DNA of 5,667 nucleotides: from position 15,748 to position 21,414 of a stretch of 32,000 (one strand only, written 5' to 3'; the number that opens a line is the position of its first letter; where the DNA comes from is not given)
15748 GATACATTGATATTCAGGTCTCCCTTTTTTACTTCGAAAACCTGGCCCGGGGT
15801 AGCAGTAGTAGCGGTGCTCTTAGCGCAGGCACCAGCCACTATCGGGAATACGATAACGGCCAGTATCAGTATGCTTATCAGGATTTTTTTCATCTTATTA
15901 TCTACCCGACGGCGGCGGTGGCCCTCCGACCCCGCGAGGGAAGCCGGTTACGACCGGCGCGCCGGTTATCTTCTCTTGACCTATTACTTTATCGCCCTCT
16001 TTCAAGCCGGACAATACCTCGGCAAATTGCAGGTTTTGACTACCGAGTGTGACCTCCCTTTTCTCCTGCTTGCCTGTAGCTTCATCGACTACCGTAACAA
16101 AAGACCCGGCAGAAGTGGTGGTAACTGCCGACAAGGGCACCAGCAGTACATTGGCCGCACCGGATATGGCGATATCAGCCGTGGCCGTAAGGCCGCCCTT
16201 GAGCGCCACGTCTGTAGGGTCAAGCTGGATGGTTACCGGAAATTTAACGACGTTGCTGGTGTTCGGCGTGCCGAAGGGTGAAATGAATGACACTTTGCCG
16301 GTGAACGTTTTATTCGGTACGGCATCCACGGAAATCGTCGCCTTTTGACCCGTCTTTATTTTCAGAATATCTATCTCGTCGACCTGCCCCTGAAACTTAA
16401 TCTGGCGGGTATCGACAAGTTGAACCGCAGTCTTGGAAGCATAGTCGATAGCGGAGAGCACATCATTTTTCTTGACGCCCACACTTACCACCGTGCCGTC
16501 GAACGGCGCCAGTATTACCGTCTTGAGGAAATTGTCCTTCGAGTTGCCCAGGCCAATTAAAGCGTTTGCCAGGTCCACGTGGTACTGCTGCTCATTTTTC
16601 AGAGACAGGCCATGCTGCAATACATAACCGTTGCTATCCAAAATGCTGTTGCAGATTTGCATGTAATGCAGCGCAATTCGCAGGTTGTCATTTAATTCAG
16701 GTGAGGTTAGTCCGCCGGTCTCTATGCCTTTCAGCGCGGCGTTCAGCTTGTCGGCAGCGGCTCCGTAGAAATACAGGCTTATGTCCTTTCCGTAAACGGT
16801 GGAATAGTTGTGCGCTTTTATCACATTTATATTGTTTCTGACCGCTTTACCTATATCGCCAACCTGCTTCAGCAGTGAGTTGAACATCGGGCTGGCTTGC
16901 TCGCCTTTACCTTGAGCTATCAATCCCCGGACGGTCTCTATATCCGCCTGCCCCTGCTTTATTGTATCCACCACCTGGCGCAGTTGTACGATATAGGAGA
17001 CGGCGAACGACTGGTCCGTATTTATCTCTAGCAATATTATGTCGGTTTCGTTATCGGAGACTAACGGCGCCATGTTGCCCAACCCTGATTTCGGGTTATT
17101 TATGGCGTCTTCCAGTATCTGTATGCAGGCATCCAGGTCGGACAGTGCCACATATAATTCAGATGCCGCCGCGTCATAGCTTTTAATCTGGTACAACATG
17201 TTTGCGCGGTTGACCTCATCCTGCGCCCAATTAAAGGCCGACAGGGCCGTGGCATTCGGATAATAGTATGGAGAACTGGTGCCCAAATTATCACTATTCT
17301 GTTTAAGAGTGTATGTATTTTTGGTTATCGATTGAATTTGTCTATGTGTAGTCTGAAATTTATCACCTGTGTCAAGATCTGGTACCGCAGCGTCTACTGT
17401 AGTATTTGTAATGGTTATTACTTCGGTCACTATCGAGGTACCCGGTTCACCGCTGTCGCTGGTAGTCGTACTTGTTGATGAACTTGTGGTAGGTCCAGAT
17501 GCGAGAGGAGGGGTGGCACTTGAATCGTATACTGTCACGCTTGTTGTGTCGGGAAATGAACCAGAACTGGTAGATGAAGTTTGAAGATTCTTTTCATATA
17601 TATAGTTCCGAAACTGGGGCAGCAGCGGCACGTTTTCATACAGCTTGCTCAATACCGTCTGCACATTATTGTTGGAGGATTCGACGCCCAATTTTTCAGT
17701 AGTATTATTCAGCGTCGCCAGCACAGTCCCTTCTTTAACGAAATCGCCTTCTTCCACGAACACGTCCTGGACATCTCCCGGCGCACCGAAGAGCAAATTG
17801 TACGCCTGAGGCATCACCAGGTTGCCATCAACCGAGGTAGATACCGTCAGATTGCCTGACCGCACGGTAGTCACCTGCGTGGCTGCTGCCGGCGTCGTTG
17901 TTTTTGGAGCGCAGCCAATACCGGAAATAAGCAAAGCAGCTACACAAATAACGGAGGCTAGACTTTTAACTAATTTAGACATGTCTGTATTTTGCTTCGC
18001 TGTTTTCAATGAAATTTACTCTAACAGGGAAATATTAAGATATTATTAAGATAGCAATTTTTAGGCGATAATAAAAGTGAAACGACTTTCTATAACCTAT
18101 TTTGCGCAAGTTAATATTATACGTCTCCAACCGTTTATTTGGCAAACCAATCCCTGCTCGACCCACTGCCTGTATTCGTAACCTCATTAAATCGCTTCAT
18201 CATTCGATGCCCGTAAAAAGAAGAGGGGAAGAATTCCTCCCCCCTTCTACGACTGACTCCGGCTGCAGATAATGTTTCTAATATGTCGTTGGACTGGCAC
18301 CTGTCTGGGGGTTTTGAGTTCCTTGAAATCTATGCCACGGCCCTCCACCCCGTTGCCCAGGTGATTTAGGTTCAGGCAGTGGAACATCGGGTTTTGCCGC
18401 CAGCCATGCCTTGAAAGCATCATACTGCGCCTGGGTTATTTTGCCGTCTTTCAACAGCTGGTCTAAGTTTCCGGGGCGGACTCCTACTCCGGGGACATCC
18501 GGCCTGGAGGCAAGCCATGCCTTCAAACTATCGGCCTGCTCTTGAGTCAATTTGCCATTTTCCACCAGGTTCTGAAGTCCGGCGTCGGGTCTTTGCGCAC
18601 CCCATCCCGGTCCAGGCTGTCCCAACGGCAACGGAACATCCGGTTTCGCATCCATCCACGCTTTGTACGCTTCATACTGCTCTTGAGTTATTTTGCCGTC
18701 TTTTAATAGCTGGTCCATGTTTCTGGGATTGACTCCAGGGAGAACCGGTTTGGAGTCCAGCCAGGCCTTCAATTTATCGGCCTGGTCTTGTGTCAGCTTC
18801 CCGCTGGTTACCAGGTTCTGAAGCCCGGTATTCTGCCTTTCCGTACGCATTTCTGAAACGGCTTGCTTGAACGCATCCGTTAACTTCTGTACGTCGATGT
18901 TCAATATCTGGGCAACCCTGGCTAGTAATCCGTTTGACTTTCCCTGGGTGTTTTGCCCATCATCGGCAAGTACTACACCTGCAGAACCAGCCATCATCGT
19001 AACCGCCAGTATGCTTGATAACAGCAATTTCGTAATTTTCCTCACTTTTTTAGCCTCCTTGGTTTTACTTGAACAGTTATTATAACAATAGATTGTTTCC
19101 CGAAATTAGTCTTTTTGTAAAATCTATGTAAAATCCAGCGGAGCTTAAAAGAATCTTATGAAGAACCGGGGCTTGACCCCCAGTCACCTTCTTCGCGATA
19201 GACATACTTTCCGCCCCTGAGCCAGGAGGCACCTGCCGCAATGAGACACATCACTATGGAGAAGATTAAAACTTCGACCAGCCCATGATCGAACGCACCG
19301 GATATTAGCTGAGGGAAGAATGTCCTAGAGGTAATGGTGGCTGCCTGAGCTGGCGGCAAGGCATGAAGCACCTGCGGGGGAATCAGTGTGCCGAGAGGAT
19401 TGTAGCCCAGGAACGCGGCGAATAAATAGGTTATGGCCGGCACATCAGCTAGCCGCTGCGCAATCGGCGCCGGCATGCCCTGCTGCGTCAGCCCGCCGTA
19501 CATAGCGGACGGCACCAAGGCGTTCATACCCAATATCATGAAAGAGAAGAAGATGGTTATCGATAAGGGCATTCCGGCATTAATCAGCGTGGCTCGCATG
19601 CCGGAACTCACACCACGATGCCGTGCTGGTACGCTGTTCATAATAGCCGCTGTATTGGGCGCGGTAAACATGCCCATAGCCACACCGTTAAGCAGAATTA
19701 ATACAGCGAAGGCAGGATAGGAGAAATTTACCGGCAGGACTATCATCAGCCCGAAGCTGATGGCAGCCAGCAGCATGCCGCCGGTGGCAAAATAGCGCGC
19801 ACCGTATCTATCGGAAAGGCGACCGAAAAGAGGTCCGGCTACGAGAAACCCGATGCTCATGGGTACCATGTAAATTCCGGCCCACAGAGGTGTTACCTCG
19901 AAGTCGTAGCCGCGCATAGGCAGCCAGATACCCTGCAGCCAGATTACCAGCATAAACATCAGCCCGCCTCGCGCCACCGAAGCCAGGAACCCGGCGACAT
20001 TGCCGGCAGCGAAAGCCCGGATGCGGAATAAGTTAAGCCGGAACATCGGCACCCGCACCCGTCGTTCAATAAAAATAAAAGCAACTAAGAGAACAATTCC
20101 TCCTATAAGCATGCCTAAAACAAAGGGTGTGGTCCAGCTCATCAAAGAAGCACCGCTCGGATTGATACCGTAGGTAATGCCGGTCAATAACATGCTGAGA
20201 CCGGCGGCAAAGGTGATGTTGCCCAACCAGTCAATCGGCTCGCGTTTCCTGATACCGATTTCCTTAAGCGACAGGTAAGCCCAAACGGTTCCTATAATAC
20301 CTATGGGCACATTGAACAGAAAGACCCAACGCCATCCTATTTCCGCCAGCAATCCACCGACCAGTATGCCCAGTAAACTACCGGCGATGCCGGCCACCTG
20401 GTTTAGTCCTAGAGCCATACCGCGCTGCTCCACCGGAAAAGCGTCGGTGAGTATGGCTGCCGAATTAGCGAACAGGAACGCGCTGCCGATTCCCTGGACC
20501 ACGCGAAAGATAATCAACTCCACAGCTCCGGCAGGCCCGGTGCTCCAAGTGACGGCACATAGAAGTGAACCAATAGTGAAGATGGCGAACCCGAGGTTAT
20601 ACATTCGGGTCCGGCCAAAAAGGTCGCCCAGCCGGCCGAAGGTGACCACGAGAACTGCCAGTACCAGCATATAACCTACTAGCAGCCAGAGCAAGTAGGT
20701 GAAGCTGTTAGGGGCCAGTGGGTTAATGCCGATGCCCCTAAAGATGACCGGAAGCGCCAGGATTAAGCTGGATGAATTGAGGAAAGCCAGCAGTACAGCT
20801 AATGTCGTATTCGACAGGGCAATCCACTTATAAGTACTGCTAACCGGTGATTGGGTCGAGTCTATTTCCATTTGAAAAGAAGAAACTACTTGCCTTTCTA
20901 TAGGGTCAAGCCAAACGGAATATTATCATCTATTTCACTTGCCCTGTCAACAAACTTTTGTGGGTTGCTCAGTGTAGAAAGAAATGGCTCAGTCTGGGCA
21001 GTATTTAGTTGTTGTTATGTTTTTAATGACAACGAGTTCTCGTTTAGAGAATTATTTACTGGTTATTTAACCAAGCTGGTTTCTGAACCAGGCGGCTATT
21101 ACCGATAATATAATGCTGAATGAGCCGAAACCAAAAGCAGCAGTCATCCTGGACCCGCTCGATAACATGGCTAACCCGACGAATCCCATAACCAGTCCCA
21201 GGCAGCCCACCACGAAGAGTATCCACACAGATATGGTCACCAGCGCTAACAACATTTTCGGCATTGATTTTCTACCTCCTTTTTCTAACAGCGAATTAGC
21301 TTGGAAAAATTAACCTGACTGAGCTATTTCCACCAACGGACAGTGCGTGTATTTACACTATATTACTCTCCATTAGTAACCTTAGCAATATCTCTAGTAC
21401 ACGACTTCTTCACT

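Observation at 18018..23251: Shared tandem 11-bp direct repeat at four promoters: predicted regulon linking the two-component system to the exporter operon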

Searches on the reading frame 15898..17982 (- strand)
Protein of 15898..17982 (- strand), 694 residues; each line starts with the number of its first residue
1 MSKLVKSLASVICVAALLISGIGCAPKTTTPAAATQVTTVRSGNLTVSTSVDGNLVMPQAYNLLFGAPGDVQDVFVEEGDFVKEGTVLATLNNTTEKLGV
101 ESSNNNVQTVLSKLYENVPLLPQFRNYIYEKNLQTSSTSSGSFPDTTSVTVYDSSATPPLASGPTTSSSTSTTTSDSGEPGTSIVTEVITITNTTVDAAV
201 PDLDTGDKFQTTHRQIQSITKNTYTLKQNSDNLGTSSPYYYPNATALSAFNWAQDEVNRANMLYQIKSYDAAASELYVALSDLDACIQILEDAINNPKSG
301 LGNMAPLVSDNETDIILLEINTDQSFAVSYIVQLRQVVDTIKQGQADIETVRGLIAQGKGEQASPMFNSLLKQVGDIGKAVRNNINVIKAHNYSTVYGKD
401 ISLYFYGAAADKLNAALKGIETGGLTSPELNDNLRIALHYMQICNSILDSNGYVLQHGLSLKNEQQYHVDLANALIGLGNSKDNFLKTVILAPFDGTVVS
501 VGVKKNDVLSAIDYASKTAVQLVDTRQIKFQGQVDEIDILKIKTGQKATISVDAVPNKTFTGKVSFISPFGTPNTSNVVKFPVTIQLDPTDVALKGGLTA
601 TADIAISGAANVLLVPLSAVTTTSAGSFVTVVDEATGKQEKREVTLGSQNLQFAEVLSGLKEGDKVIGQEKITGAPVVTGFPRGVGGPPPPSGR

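Call 6: search_protein_families(library=pfam, proteins=[window:15898-17982:-])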
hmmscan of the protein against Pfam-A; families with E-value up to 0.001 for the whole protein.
window:15898-17982:- (694 aa): 5 families
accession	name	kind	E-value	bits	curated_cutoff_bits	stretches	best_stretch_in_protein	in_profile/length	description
PF13437.12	HlyD_3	-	1.9e-14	54.7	22.2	1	489-596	1-105/106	HlyD family secretion protein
PF16576.10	HlyD_D23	-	5e-13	49.3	30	1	487-597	108-211/214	Barrel-sandwich domain of CusB or HlyD membrane-fusion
PF00529.27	CusB_dom_1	-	8.6e-11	42.4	26.5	1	282-604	12-87/89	Cation efflux system protein CusB domain 1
PF13533.13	Biotin_lipoyl_2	-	1.8e-07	31.2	29.8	1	68-92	8-32/32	Biotin-lipoyl like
PF01551.29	Peptidase_M23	-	5.5e-05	23.7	28.7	0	21-96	5-77/96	Peptidase family M23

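Call 52: search_protein_families(library=ncbifam, proteins=[window:15898-17982:-], max_evalue=0.00001)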
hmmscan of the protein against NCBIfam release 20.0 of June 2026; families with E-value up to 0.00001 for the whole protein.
window:15898-17982:- (694 aa): 12 families
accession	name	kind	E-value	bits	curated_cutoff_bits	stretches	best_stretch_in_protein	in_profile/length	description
TIGR01730.1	RND_mfp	subfamily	4.4e-41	140.9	94.9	2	471-667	118-306/322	efflux RND transporter periplasmic adaptor subunit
NF008606.0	PRK11578.1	equivalog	9.2e-25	87.5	342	1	474-674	170-368/371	macrolide transporter subunit MacA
TIGR00999.1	8a0102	subfamily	2.9e-21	75.8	319.3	1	471-668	77-264/271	CzcB/NccB family metal efflux transporter periplasmic adaptor subunit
TIGR00998.1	8a0101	subfamily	1.5e-16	60.3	390.8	1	458-571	179-285/334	EmrA/EmrK family multidrug efflux transporter periplasmic adaptor subunit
NF002939.0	PRK03598.1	equivalog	1e-13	51.2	393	1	469-570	186-283/332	secretion protein HlyD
NF045680.1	DiMtlExpIhpB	equivalog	1.1e-12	47.6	450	1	492-668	142-308/326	divalent metal ion exporter adaptor subunit IhpB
TIGR02971.1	heterocyst_DevB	subfamily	4.9e-10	39.3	129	0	473-568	190-279/327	ABC exporter membrane fusion protein, DevB family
TIGR01843.1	type_I_hlyD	subfamily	5.4e-10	38.8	208.65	0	479-606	262-398/422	HlyD family type I secretion periplasmic adaptor subunit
NF007785.0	PRK10476.1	equivalog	6.7e-09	35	376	1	480-568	201-285/347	multidrug transporter subunit MdtN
NF011715.0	PRK15136.1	equivalog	1.3e-06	27.3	563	0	67-109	68-110/390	multidrug efflux MFS transporter periplasmic adaptor subunit EmrA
NF045904.1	RND-peri-MexE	equivalog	2e-06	27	714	0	476-667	160-353/390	multidrug efflux RND transporter periplasmic adaptor subunit MexE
NF000272.2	OqxA_adapt_sub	exception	2.8e-06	26.6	835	0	471-668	159-364/391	multidrug efflux RND transporter periplasmic adaptor subunit OqxA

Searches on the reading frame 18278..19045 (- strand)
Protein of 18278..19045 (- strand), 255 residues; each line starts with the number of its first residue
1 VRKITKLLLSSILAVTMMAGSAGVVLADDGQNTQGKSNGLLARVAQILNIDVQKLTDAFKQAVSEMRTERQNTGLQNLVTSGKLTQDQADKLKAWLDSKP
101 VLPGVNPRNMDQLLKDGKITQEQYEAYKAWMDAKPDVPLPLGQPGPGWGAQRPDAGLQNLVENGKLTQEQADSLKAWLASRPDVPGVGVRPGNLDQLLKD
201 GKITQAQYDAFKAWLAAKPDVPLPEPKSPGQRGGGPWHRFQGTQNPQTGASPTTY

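Call 6: search_protein_families(library=pfam, proteins=[window:18278-19045:-])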
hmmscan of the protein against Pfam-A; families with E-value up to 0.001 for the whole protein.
window:18278-19045:- (255 aa): 6 families
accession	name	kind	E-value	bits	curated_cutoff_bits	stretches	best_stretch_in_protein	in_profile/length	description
PF10925.13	DUF2680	-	2e-13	50.7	25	0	75-98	24-47/57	Protein of unknown function (DUF2680)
PF16220.10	DUF4880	-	6.3e-13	48.8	25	0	198-220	10-32/43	Domain of unknown function (DUF4880)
PF04320.19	YggL_50S_bp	-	1.9e-07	32.4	27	0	160-189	65-94/102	YggL 50S ribosome-binding protein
PF09851.14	SHOCT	-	2e-05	24.6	27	0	111-126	7-22/28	Short C-terminal domain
PF12123.13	CBD_PlyG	-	0.00019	21.5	28.2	0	84-99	23-38/44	PlyG Cell wall binding domain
PF22267.1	MlrA_C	-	0.00041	21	27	0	59-98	34-73/77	Transcriptional regulator MlrA, C-terminal domain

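Call 52: search_protein_families(library=ncbifam, proteins=[window:18278-19045:-], max_evalue=0.00001)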
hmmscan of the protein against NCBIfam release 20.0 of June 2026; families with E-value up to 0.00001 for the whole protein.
window:18278-19045:- (255 aa): 0 families

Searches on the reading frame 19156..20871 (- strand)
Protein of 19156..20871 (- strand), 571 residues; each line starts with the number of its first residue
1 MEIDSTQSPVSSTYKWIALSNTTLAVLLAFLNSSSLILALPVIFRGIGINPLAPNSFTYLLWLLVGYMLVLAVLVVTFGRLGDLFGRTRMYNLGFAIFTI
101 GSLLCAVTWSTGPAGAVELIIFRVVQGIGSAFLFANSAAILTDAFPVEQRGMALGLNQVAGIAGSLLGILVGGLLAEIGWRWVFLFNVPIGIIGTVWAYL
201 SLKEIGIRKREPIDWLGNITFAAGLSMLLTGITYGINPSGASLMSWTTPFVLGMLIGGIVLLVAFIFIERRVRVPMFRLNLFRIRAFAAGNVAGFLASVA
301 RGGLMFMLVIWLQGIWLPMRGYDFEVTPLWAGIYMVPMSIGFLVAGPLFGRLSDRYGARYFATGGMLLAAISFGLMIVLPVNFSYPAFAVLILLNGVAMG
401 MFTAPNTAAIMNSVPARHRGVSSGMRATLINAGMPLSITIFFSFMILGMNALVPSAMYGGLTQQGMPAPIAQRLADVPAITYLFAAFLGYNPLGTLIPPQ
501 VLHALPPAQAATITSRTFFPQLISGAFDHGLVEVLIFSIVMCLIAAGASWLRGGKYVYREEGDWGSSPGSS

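Call 6: search_protein_families(library=pfam, proteins=[window:19156-20871:-])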
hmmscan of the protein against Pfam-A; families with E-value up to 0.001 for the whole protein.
window:19156-20871:- (571 aa): 2 families
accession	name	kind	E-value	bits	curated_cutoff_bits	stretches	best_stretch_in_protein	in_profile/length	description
PF07690.21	MFS_1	-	8.3e-43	147.1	33.4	2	23-200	2-172/347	Major Facilitator Superfamily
PF00083.30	Sugar_tr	-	4.9e-08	32.7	22.3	1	61-198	49-188/452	Sugar (and other) transporter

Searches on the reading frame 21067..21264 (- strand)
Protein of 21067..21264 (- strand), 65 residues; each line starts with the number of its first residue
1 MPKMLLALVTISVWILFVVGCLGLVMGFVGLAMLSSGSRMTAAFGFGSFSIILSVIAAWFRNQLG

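Call 20: search_protein_families(library=pfam, proteins=[window:21067-21264:-], max_evalue=5)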
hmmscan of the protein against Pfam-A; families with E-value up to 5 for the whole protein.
window:21067-21264:- (65 aa): 2 families
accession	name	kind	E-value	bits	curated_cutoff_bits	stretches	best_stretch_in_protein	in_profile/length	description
PF13273.12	DUF4064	-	0.84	10.3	32.1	1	4-58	51-100/102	Protein of unknown function (DUF4064)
PF04246.17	RseC_MucC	-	2.6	8.4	24.4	1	12-64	66-118/130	Positive regulator of sigma(E), RseC/MucC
